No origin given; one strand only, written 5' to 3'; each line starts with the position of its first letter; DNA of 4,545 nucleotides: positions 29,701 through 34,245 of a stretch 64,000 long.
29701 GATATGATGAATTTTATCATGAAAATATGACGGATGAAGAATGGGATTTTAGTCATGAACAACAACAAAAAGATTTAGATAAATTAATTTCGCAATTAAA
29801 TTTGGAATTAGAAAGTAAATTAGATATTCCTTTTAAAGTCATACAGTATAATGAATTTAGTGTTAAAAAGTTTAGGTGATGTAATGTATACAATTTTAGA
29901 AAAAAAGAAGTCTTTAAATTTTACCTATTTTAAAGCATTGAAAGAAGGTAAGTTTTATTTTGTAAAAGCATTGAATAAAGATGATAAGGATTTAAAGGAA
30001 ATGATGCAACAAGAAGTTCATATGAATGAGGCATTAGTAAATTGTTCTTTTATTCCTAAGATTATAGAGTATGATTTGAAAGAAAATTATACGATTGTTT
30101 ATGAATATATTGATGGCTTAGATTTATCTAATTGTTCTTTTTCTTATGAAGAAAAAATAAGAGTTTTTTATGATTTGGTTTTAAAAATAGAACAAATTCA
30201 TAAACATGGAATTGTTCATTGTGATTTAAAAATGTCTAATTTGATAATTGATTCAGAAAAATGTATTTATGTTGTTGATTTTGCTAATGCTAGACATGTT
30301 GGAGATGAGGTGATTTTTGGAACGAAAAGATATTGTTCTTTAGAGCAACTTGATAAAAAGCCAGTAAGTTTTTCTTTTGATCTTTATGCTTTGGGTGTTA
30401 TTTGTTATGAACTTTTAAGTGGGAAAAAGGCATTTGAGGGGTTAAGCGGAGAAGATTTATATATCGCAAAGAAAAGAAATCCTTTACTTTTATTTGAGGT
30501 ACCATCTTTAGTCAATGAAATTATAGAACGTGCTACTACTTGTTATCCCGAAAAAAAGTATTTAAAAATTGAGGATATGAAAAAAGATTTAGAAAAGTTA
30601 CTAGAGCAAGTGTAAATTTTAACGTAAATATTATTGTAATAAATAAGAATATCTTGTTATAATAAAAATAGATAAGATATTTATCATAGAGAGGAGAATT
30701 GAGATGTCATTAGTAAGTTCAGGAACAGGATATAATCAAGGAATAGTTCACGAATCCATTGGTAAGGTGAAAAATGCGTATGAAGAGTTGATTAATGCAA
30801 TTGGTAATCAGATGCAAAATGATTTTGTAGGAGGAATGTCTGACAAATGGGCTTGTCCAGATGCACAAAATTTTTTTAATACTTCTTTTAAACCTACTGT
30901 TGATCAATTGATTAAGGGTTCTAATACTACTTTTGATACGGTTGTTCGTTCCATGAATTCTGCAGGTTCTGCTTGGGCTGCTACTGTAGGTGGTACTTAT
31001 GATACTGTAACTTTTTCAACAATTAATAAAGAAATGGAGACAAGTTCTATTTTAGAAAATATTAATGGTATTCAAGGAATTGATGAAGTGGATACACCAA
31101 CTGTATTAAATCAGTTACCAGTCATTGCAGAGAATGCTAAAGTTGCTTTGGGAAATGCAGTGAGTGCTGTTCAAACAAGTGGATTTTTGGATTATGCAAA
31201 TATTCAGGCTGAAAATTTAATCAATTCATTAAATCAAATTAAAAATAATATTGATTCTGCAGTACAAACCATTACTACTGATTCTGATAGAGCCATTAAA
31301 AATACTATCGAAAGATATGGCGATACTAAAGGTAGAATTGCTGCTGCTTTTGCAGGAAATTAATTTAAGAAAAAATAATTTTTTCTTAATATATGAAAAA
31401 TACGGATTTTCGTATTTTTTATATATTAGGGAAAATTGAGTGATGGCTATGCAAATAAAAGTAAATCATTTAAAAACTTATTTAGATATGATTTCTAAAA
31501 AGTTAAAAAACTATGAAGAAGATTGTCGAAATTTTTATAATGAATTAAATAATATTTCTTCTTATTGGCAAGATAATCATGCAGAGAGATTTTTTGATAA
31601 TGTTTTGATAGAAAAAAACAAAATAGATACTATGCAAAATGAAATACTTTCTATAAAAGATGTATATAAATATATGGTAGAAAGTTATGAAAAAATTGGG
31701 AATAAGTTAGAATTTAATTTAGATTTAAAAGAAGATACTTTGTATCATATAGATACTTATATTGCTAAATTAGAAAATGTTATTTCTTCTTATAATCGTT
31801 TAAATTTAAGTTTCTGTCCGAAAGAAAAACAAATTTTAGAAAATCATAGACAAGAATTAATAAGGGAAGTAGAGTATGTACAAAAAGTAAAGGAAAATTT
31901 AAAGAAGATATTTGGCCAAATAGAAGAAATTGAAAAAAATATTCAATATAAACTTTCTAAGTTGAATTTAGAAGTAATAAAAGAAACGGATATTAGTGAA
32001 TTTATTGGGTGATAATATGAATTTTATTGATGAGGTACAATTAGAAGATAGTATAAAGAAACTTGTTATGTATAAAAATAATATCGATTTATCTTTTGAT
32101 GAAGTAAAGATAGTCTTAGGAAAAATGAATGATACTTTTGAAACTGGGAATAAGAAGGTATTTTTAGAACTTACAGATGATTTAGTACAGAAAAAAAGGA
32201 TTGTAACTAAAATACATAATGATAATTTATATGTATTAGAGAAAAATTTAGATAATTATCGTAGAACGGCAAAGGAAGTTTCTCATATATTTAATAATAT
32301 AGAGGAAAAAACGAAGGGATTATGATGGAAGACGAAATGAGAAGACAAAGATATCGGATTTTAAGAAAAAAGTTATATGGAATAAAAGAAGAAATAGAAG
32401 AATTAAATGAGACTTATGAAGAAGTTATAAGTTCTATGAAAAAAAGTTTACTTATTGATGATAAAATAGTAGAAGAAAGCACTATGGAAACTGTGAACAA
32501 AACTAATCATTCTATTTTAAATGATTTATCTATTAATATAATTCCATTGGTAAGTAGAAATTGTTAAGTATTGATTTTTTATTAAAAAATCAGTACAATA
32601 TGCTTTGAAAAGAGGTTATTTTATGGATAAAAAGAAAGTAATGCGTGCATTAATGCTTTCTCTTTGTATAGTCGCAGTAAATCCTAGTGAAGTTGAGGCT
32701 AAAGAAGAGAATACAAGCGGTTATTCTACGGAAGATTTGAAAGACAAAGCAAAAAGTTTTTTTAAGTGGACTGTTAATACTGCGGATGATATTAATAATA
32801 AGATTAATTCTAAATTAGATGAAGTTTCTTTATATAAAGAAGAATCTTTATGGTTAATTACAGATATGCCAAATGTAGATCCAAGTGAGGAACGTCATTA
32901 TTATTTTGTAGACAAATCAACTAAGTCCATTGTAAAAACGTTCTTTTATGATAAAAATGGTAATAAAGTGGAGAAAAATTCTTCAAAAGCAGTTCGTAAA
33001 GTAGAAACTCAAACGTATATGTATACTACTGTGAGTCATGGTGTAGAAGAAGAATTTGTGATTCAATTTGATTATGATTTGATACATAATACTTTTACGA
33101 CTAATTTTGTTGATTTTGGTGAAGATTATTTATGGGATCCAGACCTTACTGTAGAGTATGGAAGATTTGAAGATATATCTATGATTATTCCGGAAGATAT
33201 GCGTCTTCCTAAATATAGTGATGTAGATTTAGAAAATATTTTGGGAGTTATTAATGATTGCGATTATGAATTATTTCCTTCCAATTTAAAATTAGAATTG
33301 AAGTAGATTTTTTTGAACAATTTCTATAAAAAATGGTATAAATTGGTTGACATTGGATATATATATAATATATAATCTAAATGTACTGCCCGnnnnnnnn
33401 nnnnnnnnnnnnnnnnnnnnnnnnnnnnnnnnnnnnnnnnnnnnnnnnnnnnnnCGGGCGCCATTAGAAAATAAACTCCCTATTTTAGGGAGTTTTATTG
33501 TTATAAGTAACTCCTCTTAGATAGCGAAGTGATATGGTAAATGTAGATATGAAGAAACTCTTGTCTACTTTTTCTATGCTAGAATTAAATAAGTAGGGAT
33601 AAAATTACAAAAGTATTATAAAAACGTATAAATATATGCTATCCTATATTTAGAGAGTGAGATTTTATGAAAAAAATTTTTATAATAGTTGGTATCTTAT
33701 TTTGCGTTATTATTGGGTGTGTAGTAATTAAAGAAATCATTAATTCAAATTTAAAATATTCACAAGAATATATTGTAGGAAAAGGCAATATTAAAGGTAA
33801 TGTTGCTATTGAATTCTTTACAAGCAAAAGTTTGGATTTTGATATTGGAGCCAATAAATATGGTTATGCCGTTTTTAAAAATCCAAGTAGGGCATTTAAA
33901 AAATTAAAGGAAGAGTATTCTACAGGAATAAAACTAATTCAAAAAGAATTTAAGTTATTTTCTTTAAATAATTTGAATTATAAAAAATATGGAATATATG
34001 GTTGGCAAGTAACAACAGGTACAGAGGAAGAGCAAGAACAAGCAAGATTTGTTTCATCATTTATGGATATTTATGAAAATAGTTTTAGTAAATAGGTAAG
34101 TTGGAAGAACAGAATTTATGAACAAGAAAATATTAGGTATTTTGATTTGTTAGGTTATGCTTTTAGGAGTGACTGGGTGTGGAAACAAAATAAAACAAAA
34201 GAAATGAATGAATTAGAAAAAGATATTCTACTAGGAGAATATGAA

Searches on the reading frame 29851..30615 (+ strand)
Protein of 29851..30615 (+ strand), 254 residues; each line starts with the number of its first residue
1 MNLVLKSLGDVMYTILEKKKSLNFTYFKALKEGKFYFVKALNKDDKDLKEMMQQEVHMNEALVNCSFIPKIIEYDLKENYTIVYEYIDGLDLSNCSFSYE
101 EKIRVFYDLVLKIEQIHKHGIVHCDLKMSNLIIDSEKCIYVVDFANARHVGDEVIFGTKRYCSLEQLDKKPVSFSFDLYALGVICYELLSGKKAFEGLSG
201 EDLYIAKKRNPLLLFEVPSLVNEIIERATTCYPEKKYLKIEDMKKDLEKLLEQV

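Call 9: search_protein_families(library=pfam, proteins=[window:29851-30615:+], max_evalue=0.01)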
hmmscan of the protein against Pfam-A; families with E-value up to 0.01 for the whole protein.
window:29851-30615:+ (254 aa): 7 families
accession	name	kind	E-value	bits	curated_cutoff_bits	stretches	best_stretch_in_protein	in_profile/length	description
PF00069.31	Pkinase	-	1.4e-27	97.2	31.7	1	31-231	22-232/263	Protein kinase domain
PF07714.23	PK_Tyr_Ser-Thr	-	2e-13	50.7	23.1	1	37-210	32-220/258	Protein tyrosine and serine/threonine kinase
PF03109.22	ABC1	-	2.3e-08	34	22.9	1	67-153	131-220/244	ABC1 atypical kinase-like domain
PF01163.29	RIO1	-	4.3e-07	30.2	22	1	20-147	21-151/187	RIO domain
PF01636.29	APH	-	3.1e-05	24.3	23.2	1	119-148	168-198/239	Phosphotransferase enzyme family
PF14531.12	Kinase-like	-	0.0016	18.2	25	1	44-155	91-200/289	Kinase-like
PF12330.14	Haspin_kinase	-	0.0036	16.8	25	1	71-155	175-263/364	Haspin like kinase domain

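Call 11: search_protein_families(library=ncbifam, proteins=[window:29851-30615:+], max_evalue=0.01)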
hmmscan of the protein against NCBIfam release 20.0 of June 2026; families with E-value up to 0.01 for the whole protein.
window:29851-30615:+ (254 aa): 23 families
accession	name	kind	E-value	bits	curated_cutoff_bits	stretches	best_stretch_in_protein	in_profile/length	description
NF033483.0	PknB_PASTA_kin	equivalog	3.1e-26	92.6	450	1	70-252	71-270/563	Stk1 family PASTA domain-containing Ser/Thr kinase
NF047741.1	antiphage_MADS6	equivalog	2.3e-19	69.4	460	2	97-253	296-463/612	methylation-associated defense system protein kinase MAD6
NF038151.1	lanthi_synth_III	equivalog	2.7e-13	49.2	575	1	30-198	250-432/833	class III lanthionine synthetase LanKC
NF038150.1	lanthi_synth_IV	equivalog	7.6e-13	47.7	650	1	42-194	229-395/851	class IV lanthionine synthetase LanL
NF052427.1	StpK7MSMEG_1200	equivalog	1.4e-12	46.9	900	1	108-203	116-217/601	serine/threonine protein kinase StpK7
NF011464.0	PRK14879.1-7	equivalog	2.5e-11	43.7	246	1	65-147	67-149/221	Kae1-associated kinase Bud32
NF011460.0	PRK14879.1-1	equivalog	4.2e-11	42.4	199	1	58-193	65-203/232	Kae1-associated kinase Bud32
TIGR03903.1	TOMM_kin_cyc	equivalog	6.9e-11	40.7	705.75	1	82-205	56-199/1267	TOMM system kinase/cyclase fusion protein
NF009651.0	PRK13184.1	equivalog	1.4e-10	39.8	839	1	155-252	191-292/932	serine/threonine-protein kinase PknD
TIGR03724.2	arch_bud32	equivalog_domain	2.2e-10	40.3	125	1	50-149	38-133/193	KEOPS complex kinase/ATPase Bud32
NF011461.0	PRK14879.1-2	equivalog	1.2e-09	38.2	372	1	75-148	74-147/225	Kae1-associated kinase Bud32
NF011462.0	PRK14879.1-3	equivalog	2.4e-08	33.9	174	1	67-147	55-128/192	Kae1-associated kinase Bud32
NF007174.0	PRK09605.1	equivalog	3e-08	32.6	447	1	34-149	367-475/535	bifunctional N(6)-L-threonylcarbamoyladenine synthase/serine/threonine protein kinase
NF011463.0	PRK14879.1-4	equivalog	6.4e-07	29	188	1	66-146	80-159/237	Kae1-associated kinase Bud32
NF002475.0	PRK01723.1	equivalog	3.2e-06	26.4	142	1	106-148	149-191/241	3-deoxy-D-manno-octulosonic acid kinase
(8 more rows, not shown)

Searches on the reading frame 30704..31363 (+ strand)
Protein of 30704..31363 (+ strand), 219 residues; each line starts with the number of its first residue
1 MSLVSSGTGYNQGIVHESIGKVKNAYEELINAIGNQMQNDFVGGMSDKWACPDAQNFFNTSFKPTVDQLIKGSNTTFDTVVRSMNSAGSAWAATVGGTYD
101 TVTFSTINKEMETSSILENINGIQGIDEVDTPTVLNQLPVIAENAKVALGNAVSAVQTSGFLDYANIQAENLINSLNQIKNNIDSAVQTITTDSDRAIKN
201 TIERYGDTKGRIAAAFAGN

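Call 9: search_protein_families(library=pfam, proteins=[window:30704-31363:+], max_evalue=0.01)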
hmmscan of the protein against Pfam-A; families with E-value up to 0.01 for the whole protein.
window:30704-31363:+ (219 aa): 0 families

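Call 11: search_protein_families(library=ncbifam, proteins=[window:30704-31363:+], max_evalue=0.01)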
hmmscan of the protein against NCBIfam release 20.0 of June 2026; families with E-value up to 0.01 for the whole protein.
window:30704-31363:+ (219 aa): 0 families

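Call 71: search_solved_structures(query=window:30704-31360:+, max_evalue=10)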
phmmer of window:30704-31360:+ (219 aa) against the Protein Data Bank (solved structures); distinct sequences matched with E-value up to 10: 4.
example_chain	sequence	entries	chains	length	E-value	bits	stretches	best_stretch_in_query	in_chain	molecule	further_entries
4jpb_B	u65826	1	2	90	0.37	13.8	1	115-200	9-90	Methyl-accepting chemotaxis protein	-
3g6b_A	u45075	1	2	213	0.74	12.8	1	111-201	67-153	Methyl-accepting chemotaxis protein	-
2vvg_A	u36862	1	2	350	0.93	12.5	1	55-98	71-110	KINESIN-2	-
3g67_A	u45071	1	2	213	2.6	11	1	112-201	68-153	Methyl-accepting chemotaxis protein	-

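Call 87: search_protein_families(library=pfam, proteins=[window:30704-31360:+], max_evalue=5)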
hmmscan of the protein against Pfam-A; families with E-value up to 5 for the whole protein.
window:30704-31360:+ (219 aa): 0 families

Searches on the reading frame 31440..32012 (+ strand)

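Call 9: search_protein_families(library=pfam, proteins=[window:31440-32012:+], max_evalue=0.01)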
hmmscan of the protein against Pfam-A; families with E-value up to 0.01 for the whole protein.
window:31440-32012:+ (190 aa): 1 family
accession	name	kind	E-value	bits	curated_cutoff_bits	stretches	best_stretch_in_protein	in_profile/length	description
PF16331.10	TolA_bind_tri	-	0.0034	17.9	30.1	0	131-169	11-49/76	TolA binding protein trimerisation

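Call 11: search_protein_families(library=ncbifam, proteins=[window:31440-32012:+], max_evalue=0.01)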
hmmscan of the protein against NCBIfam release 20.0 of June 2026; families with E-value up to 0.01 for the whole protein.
window:31440-32012:+ (190 aa): 4 families
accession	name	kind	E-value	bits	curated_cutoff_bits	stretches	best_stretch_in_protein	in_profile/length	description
NF047515.1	SpiroCoCo_C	equivalog_domain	0.0017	17.5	125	1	7-169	32-190/313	SpiroCoCo family coiled-coil protein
NF047516.1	LA_3659_fam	equivalog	0.0048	16.5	36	1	66-169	43-144/221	LA_3659 family protein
NF047514.1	SpiroCoCo_N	equivalog_domain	0.0048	16.5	75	1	66-169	43-144/221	SpiroCoCo family coiled-coil protein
TIGR02473.1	flagell_FliJ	equivalog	0.0061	17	50.45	0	7-59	62-114/141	flagellar export protein FliJ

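Call 87: search_protein_families(library=pfam, proteins=[window:31440-32009:+], max_evalue=5)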
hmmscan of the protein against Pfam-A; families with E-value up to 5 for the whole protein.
window:31440-32009:+ (190 aa): 17 families
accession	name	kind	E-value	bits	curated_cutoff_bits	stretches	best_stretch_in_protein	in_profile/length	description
PF16331.10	TolA_bind_tri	-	0.0034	17.9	30.1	1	131-169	11-49/76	TolA binding protein trimerisation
PF10241.14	KxDL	-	0.017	15.8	27.2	1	123-170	33-80/86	Uncharacterized conserved protein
PF06013.18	WXG100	-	0.02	15.6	27.3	1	18-84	16-82/86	Proteins of 100 residues with WXG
PF22108.1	TFIIB_C_2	-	0.027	15.5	26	1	9-58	1-50/106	Transcription factor IIB C-terminal module 2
PF10506.14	USHBP1_PDZ-bd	-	0.032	14.8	24.5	1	4-36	2-34/65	Harmonin-binding protein USHBP1, PDZ-binding domain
PF10372.14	CdaS_N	-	0.066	13.8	27.2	0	138-169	2-33/69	Diadenylate cyclase CdaS, N-terminal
PF25101.1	Spectrin_7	-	0.12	13.2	27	0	7-42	28-65/99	Animal spectrin repeats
PF08644.17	SPT16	-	0.38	11.6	25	1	116-171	35-96/112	FACT complex subunit (SPT16/CDC68)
PF10046.14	BLOC1_2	-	0.48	11.2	33.4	1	135-169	41-75/96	Biogenesis of lysosome-related organelles complex-1 subunit 2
PF18595.6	Nuf2_DHR10-like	-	0.5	10.9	28.4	1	133-169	14-50/117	Nuf2, DHR10-like domain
PF10473.14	CENP-F_leu_zip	-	0.54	10.7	34.5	0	128-176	31-79/140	Leucine-rich repeats of kinetochore protein Cenp-F/LEK1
PF17098.10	Wtap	-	0.76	10.1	35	0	29-87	94-152/155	WTAP/Mum2p family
PF01920.25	Prefoldin_2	-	1.1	9.7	27.6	1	3-96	2-94/106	Prefoldin subunit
PF13256.11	DUF4047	-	1.2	9.6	22.1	1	114-174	43-103/125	Domain of unknown function (DUF4047)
PF03961.19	FapA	-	1.2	9.2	31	1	93-178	150-236/272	Flagellar Assembly Protein A beta solenoid domain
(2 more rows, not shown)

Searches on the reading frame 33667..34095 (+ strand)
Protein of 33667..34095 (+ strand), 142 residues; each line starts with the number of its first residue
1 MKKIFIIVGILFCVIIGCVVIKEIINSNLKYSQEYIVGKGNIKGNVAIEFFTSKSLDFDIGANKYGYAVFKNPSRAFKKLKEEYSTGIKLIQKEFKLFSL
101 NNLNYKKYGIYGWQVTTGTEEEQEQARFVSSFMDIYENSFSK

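Call 10: search_protein_families(library=pfam, proteins=[window:33667-34095:+], max_evalue=0.01)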
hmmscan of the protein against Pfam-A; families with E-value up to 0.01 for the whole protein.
window:33667-34095:+ (142 aa): 0 families

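Call 11: search_protein_families(library=ncbifam, proteins=[window:33667-34095:+], max_evalue=0.01)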
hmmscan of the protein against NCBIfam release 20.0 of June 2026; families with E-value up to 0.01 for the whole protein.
window:33667-34095:+ (142 aa): 1 family
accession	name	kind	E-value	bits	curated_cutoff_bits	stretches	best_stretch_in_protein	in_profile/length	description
NF041193.1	lipo_SP0191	subfamily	0.0089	16.1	75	0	1-58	1-58/190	SP0191 family lipoprotein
